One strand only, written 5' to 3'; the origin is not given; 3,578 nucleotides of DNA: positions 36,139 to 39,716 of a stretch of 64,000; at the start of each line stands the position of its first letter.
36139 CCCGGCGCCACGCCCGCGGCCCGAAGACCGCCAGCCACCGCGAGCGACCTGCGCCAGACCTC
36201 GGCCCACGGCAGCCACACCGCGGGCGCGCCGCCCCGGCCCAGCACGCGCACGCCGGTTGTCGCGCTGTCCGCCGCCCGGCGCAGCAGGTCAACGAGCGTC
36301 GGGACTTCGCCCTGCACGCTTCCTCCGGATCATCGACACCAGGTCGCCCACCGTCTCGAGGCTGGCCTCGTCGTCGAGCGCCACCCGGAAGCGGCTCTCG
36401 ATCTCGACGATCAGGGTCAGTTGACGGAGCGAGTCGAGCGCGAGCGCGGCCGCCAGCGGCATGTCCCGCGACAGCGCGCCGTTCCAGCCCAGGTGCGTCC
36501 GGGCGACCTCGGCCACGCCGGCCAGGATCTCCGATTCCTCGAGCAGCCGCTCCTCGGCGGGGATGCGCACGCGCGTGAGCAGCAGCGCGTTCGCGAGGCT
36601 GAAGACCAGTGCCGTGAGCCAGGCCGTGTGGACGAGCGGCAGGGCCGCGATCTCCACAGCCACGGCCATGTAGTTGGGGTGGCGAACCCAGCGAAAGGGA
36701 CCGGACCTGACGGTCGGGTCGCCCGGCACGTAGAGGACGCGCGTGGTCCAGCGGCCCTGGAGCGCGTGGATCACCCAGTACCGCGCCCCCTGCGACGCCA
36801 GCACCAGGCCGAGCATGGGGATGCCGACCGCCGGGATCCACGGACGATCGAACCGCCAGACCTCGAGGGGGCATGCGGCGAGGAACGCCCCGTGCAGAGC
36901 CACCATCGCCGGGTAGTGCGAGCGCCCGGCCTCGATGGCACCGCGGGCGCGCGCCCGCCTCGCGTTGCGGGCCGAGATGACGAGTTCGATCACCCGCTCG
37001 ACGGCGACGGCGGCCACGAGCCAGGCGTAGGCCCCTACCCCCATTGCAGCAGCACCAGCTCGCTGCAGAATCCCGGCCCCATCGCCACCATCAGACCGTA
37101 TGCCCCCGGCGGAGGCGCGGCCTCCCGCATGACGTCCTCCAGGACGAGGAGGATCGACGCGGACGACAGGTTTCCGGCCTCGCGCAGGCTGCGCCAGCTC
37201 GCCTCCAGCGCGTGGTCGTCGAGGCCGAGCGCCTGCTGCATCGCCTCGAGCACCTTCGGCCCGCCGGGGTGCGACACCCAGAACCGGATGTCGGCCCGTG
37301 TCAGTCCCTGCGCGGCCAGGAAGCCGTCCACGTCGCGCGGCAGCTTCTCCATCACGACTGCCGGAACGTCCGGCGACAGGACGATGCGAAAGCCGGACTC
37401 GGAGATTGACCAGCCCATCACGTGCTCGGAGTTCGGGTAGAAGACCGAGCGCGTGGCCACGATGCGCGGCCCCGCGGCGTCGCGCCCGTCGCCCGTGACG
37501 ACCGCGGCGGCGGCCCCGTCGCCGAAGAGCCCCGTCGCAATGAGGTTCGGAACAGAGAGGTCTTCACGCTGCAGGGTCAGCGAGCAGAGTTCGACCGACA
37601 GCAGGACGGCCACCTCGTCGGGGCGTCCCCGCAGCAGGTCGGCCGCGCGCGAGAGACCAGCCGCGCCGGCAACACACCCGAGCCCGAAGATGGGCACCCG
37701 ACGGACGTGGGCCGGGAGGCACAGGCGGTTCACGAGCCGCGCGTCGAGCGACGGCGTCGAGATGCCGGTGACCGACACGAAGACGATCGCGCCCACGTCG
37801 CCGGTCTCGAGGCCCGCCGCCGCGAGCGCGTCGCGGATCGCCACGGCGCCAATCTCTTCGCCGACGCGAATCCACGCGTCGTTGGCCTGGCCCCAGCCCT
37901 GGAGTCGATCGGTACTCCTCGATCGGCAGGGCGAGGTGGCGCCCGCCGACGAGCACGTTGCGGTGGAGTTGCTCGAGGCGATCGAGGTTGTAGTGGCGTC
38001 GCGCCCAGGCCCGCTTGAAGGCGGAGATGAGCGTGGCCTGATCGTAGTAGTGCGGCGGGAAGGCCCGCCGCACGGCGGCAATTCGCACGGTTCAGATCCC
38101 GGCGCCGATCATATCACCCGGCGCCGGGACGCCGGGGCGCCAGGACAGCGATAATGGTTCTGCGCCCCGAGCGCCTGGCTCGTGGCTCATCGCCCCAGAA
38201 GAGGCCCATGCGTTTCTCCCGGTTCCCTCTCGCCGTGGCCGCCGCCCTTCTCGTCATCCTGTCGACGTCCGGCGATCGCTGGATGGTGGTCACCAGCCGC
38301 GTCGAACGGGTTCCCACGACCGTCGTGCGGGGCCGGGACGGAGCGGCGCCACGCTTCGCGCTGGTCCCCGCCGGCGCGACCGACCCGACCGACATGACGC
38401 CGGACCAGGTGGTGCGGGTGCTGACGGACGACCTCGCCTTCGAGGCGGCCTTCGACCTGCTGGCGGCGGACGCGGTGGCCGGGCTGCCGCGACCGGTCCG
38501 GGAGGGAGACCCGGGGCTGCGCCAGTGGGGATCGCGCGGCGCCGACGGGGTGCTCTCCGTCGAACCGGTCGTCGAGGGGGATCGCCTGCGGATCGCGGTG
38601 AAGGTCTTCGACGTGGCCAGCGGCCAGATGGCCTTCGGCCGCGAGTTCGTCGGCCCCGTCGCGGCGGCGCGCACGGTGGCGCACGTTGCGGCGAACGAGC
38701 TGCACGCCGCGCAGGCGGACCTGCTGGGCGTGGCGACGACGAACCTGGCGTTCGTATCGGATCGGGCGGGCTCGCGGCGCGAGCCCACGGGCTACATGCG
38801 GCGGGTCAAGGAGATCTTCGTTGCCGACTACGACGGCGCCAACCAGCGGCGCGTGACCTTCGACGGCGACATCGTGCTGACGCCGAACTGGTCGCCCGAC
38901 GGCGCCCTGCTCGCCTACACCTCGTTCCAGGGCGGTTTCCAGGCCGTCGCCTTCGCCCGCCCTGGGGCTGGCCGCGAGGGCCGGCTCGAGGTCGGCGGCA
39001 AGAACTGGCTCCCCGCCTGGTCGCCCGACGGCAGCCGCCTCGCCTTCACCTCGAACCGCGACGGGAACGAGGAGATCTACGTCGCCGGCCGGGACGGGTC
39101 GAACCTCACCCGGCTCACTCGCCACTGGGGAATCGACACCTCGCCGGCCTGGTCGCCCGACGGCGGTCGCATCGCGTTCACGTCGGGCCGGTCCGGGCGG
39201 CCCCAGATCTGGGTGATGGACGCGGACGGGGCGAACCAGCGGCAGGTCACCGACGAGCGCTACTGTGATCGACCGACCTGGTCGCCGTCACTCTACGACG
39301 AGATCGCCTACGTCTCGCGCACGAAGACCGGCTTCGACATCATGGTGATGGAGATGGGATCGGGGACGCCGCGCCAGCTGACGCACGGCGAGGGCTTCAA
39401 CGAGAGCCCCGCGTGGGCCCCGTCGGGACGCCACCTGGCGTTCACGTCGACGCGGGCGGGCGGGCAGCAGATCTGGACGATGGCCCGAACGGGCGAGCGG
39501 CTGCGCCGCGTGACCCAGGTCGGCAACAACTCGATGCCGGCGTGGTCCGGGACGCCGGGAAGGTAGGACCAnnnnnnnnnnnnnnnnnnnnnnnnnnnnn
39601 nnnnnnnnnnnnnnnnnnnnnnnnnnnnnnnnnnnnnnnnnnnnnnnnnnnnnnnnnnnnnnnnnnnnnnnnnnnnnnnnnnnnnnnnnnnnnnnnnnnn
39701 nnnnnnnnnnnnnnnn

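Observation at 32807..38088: ftp/srs-like phenolic-lipid gene set (type III PKS, ICMT methyltransferase, ACP, FAAL) co-transcribed with a dynamin-like GTPase and abutting NfeD/flotillin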

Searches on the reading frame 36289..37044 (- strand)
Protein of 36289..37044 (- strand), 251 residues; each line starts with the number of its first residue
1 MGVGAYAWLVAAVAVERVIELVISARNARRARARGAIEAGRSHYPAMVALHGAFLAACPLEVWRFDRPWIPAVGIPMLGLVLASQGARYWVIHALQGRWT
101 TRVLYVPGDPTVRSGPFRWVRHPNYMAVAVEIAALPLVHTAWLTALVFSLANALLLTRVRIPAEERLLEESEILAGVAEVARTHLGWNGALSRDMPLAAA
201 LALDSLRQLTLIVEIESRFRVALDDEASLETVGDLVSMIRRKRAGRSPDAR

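Call 4: search_protein_families(library=pfam, proteins=[window:36289-37044:-], max_evalue=0.01)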
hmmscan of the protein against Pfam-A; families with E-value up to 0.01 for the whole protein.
window:36289-37044:- (251 aa): 4 families
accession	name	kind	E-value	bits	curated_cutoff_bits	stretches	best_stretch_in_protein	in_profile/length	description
PF04140.19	ICMT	-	2e-28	99.1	24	1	77-169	1-94/95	Isoprenylcysteine carboxyl methyltransferase (ICMT) family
PF04191.18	PEMT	-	4.5e-05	24.3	25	1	80-169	9-99/105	Phospholipid methyltransferase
PF00550.31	PP-binding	-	0.00055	20.6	20.8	1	180-239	6-67/67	Phosphopantetheine attachment site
PF06966.17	DUF1295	-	0.0023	17.9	20.4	1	111-165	155-215/235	Protein of unknown function (DUF1295)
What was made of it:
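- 36289..37044 (-): Single 251-aa ORF: an ICMT-family membrane O-methyltransferase (Pfam domain about 36538-36816) fused to an acyl carrier protein (about 36295-36528, with the DSL serine at residues 204-206). PP-binding scores 20.6 bits against a 20.8 cutoff (call 4).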

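Call 62: search_protein_families(library=ncbifam, proteins=[window:36289-37044:-], max_evalue=0.01)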
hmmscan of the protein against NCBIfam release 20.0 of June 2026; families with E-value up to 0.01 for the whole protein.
window:36289-37044:- (251 aa): 9 families
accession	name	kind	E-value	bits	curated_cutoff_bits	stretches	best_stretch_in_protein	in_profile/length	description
NF002150.0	PRK00982.1-4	subfamily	2.7e-07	30.7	66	1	169-242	2-78/80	acyl carrier protein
NF002147.0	PRK00982.1-1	equivalog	1.7e-06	27.8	84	1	169-242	4-80/83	acyl carrier protein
NF040696.1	isopcys_mtase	equivalog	1.4e-05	25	160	1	89-170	89-170/190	protein-S-isoprenylcysteine O-methyltransferase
NF002148.0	PRK00982.1-2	subfamily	3.6e-05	23.5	71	1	173-243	5-78/79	acyl carrier protein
NF040636.1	AcpM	exception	4.7e-05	23.3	146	1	170-243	3-79/93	meromycolate extension acyl carrier protein AcpM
TIGR00517.1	acyl_carrier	equivalog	0.0013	18.6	70.45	1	191-242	23-76/77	acyl carrier protein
NF058660.1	cispen_ACP_AmcB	equivalog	0.0018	18.4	80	1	192-243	24-79/80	cispentacin biosynthesis acyl carrier protein AmcB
NF005798.0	PRK07639.1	equivalog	0.0046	17.4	100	1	190-240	25-79/91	petrobactin biosynthesis protein AsbD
NF009104.0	PRK12449.1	equivalog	0.0068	16.3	70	0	194-242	28-78/80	acyl carrier protein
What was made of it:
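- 36289..37044 (-): NCBIfam ACP models match residues 169-243 (call 62).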

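Call 65: find_homologous_proteins(query=window:36289-37044:-, max_evalue=1e-10)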
Query window:36289-37044:- (251 aa): 3027 proteins with E <= 1e-10 among 8000 candidates; the best 120 are listed.
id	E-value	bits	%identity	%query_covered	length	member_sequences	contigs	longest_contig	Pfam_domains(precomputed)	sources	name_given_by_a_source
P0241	4.8e-156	536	100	100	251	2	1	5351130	PF04140.20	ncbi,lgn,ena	-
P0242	1.7e-132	459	83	100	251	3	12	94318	PF04140.20,PF04191.19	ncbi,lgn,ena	-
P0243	1.8e-132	459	85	100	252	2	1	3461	PF04140.20,PF04191.19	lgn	-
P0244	2.3e-126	439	84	100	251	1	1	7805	PF04140.20,PF04191.19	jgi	jgi:methyltransferase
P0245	3.8e-124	431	81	92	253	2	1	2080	PF04140.20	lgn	-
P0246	5.5e-118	411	78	98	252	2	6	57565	PF04140.20,PF04191.19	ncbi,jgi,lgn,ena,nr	ncbi:MAG TPA: isoprenylcysteine carboxylmethyltransferase family protein [Vicinamibacterales bacteri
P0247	4.4e-116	405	79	98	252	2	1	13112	PF04140.20,PF04191.19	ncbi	-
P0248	1.0e-108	381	72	98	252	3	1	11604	PF04140.20,PF00550.32,PF04191.19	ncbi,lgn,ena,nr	ncbi:MAG: Isoprenylcysteine carboxyl methyltransferase family protein [Acidobacteria bacterium]|nr:I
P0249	2.2e-106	373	71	98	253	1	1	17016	PF04140.20,PF04191.19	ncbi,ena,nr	ncbi:MAG TPA: isoprenylcysteine carboxylmethyltransferase family protein [Vicinamibacterales bacteri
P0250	6.7e-105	368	72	98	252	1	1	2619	PF04140.20,PF00550.32,PF04191.19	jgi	jgi:methyltransferase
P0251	3.7e-102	359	69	98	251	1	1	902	PF04140.20,PF04191.19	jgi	jgi:methyltransferase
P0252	3.9e-76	274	57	94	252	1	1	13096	PF04140.20,PF04191.19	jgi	jgi:methyltransferase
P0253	3.5e-69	251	49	88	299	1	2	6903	PF04140.20,PF00550.32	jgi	jgi:methyltransferase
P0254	1.2e-68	250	70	70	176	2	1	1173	PF04140.20,PF04191.19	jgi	jgi:acyl carrier protein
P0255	2.6e-66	242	49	97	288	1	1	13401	PF04140.20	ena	-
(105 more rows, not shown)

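Call 66: find_encoding_contigs(protein=P0252, flank=9000, max_places=2)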
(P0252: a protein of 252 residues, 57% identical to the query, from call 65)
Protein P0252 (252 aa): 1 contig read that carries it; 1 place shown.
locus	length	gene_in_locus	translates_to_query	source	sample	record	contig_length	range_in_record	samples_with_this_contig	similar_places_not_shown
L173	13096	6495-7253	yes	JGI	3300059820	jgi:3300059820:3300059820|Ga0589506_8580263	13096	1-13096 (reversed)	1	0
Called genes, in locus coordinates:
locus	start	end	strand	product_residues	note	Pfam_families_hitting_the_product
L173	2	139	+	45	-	?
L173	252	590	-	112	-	PF03693:ParD_antitoxin (weak)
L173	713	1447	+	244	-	-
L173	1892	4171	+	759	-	PF03176:MMPL, PF02460:Patched, PF12349:Sterol-sensing, PF03176:MMPL, PF02460:Patched (weak)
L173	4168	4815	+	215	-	-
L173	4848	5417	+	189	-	PF04264:YceI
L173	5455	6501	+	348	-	PF00195:Chal_sti_synt_N, PF08392:FAE1_CUT1_RppA, PF02797:Chal_sti_synt_C, PF08541:ACP_syn_III_C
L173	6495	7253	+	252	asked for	PF04140:ICMT, PF04191:PEMT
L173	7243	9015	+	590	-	PF00501:AMP-binding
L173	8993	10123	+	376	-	PF00890:FAD_binding_2 (weak), PF01266:DAO (faint), PF01494:FAD_binding_3, PF03486:HI0933_like (weak), PF07992:Pyr_redox_2 (weak), PF12831:FAD_oxidored (weak)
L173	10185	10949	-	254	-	-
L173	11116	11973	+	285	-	-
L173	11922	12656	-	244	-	PF01427:Peptidase_M15, PF02557:VanY (weak)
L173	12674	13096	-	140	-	?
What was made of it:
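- L173 carries the same ICMT::ACP fusion and still has the monooxygenase, with no DLP (call 66).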

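Call 67: find_encoding_contigs(protein=P0255, flank=9000, max_places=2)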
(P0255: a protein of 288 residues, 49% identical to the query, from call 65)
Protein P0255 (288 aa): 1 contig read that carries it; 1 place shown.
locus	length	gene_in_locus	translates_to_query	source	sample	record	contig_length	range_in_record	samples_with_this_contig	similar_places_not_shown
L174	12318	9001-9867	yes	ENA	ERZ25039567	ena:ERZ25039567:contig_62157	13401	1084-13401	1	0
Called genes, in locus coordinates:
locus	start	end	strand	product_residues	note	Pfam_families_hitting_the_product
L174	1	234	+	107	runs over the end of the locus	-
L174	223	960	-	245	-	-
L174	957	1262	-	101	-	PF11138:DUF2911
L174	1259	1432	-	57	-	-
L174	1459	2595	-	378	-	PF00762:Ferrochelatase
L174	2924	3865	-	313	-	-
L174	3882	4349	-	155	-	-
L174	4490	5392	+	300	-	-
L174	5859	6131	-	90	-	-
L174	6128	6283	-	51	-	-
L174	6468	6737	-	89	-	-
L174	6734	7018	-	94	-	-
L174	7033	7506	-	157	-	-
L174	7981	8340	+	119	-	-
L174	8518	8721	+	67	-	PF02797:Chal_sti_synt_C (weak), PF08541:ACP_syn_III_C (weak)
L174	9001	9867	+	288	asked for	PF04140:ICMT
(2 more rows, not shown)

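Call 68: find_encoding_contigs(protein=P0242, flank=9000, max_places=3)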
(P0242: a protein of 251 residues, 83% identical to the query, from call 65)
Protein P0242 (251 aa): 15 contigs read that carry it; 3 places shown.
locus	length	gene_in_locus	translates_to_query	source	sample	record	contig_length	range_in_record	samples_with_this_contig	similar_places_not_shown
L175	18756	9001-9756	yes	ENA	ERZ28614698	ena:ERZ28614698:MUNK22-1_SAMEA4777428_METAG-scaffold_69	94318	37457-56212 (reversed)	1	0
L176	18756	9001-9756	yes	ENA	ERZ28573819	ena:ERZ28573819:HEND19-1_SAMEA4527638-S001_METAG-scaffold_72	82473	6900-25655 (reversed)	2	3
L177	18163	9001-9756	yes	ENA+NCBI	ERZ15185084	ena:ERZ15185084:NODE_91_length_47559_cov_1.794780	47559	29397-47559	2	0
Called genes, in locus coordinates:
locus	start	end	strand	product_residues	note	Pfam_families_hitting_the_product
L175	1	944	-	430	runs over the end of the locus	PF03435:Sacchrp_dh_NADP, PF16653:Sacchrp_dh_C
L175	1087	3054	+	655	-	PF16177:ACAS_N, PF00501:AMP-binding, PF13193:AMP-binding_C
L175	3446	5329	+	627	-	PF03422:CBM_6, PF18099:CBM_35_2, PF03372:Exo_endo_phos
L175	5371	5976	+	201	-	PF00989:PAS, PF08448:PAS_4, PF13426:PAS_9, PF08447:PAS_3 (weak)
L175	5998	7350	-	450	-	PF04052:TolB_N (weak), PF26550:Tricorn_2nd, PF26549:Tricorn_N, PF07676:PD40, PF26549:Tricorn_N, PF07676:PD40, PF26549:Tricorn_N (weak), PF07676:PD40, +4 more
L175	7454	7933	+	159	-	PF20587:DUF6789, PF07274:DUF1440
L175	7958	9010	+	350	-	PF00195:Chal_sti_synt_N, PF08392:FAE1_CUT1_RppA, PF02797:Chal_sti_synt_C, PF08541:ACP_syn_III_C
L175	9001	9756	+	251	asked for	PF04140:ICMT, PF04191:PEMT (weak)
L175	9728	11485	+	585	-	PF00501:AMP-binding, PF23024:AMP-dom_DIP2-like (weak)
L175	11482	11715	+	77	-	PF00350:Dynamin_N (weak)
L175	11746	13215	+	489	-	PF00009:GTP_EFTU, PF00350:Dynamin_N, PF01926:MMR_HSR1 (faint), PF02421:FeoB_N (faint)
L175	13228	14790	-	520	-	PF01145:Band_7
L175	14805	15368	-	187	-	PF25842:NfeD_TM (weak)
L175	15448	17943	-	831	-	PF00676:E1_dh, PF02779:Transket_pyr, PF16870:OxoGdeHyase_C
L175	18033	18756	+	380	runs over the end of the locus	PF01699:Na_Ca_ex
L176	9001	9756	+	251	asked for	PF04140:ICMT, PF04191:PEMT (weak)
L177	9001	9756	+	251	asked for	PF04140:ICMT, PF04191:PEMT (weak)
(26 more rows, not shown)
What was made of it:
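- Relatives have a 4-nt FAAL/DLP overlap (call 68).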

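Call 77: find_encoding_contigs(protein=P0241, flank=3000, max_places=5)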
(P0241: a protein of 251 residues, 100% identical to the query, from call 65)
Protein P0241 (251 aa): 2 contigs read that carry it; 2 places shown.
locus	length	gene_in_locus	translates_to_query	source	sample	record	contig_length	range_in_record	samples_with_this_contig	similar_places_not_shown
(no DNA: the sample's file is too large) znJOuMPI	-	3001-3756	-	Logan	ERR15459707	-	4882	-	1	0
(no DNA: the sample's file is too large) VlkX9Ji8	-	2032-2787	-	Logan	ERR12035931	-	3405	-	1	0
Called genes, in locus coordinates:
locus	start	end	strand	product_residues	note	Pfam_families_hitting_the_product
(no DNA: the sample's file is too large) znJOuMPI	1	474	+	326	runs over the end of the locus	?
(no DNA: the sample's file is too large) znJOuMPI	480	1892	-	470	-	PF26549:Tricorn_N, PF26550:Tricorn_2nd, PF07676:PD40, PF26549:Tricorn_N, PF07676:PD40, PF26550:Tricorn_2nd, PF26549:Tricorn_N, PF07676:PD40, +4 more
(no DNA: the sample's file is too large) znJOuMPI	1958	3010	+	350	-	PF00195:Chal_sti_synt_N, PF08392:FAE1_CUT1_RppA, PF02797:Chal_sti_synt_C, PF08541:ACP_syn_III_C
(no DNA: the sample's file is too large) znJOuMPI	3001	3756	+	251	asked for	PF04140:ICMT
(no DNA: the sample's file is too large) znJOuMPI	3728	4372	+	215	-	?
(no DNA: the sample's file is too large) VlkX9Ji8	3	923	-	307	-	?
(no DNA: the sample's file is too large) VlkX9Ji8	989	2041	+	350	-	PF00195:Chal_sti_synt_N, PF08392:FAE1_CUT1_RppA, PF02797:Chal_sti_synt_C, PF08541:ACP_syn_III_C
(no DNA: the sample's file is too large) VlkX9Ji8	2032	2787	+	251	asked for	PF04140:ICMT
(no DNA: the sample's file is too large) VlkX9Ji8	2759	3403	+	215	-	?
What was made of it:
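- Two further runs that encode the exact same ICMT::ACP protein have an intact 350-aa PKS (call 77).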

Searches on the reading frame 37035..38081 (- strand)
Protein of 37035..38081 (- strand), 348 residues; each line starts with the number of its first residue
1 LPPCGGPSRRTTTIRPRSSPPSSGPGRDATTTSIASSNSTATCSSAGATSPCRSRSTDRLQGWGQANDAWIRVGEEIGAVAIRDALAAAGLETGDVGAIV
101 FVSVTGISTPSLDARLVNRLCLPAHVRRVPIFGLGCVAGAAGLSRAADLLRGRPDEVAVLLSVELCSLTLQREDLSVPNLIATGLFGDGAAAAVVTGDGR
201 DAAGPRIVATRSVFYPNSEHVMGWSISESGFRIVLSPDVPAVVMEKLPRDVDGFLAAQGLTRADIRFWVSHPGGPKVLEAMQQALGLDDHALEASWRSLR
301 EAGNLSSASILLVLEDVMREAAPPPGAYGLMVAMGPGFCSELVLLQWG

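Call 4: search_protein_families(library=pfam, proteins=[window:37035-38081:-], max_evalue=0.01)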
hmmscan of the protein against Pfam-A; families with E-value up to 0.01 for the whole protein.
window:37035-38081:- (348 aa): 5 families
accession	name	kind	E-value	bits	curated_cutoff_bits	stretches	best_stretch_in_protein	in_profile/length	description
PF02797.21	Chal_sti_synt_C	-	2.8e-22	79.8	27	1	209-346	4-148/151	Chalcone and stilbene synthases, C-terminal domain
PF00195.25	Chal_sti_synt_N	-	1e-15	58.3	27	1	76-198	101-224/225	Chalcone and stilbene synthases, N-terminal domain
PF08392.18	FAE1_CUT1_RppA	-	5.5e-13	49.3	27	1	77-201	86-209/290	FAE1/Type III polyketide synthase-like protein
PF08541.16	ACP_syn_III_C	-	6.2e-12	46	26.6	1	255-347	1-90/90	3-Oxoacyl-[acyl-carrier-protein (ACP)] synthase III C terminal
PF08545.16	ACP_syn_III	-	0.0013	19.1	24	1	135-207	6-71/80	3-Oxoacyl-[acyl-carrier-protein (ACP)] synthase III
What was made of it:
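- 37035..38088 (-): Type III polyketide synthase (alkylresorcinol/alkylpyrone synthase type). It reads as 350 aa once one extra C at 37911 is removed. Pfam Chal_sti_synt_N and Chal_sti_synt_C (call 4).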

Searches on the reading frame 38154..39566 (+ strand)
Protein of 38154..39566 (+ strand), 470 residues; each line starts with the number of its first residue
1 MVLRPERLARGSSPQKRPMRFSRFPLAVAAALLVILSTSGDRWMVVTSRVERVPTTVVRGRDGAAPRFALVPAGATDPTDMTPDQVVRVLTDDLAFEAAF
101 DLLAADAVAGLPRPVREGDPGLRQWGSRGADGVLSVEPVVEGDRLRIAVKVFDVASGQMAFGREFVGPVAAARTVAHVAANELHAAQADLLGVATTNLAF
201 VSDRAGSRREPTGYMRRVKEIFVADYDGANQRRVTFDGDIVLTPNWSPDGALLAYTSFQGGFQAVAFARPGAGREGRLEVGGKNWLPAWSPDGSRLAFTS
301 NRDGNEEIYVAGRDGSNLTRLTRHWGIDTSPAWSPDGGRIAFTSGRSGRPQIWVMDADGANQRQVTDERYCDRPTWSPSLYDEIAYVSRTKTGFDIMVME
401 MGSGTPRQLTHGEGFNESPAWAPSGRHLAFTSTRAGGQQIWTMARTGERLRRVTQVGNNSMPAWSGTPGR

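Call 4: search_protein_families(library=pfam, proteins=[window:38154-39566:+], max_evalue=0.01)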
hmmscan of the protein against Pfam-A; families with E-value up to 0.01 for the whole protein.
window:38154-39566:+ (470 aa): 6 families
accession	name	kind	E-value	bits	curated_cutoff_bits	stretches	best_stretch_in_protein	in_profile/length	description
PF07676.18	PD40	-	3e-40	135.8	20.9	4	318-354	1-38/38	WD40-like Beta Propeller Repeat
PF00930.27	DPPIV_N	-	2.7e-08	33.4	22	0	327-367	44-277/354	Dipeptidyl peptidase IV (DPP IV) N-terminal region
PF04052.18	TolB_N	-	2.7e-06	27.9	22.4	1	63-159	10-105/106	TolB amino-terminal domain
PF25174.1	Beta-prop_THOC3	-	1.3e-05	24.7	305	0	332-434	9-109/272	THOC3 beta-propeller domain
PF25460.1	Beta-prop_Aladin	-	0.00027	20.6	171.1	0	288-380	117-206/340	Aladin seven-bladed propeller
PF14583.12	Pectate_lyase22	-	0.0013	17.9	30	0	309-372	219-286/386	Oligogalacturonate lyase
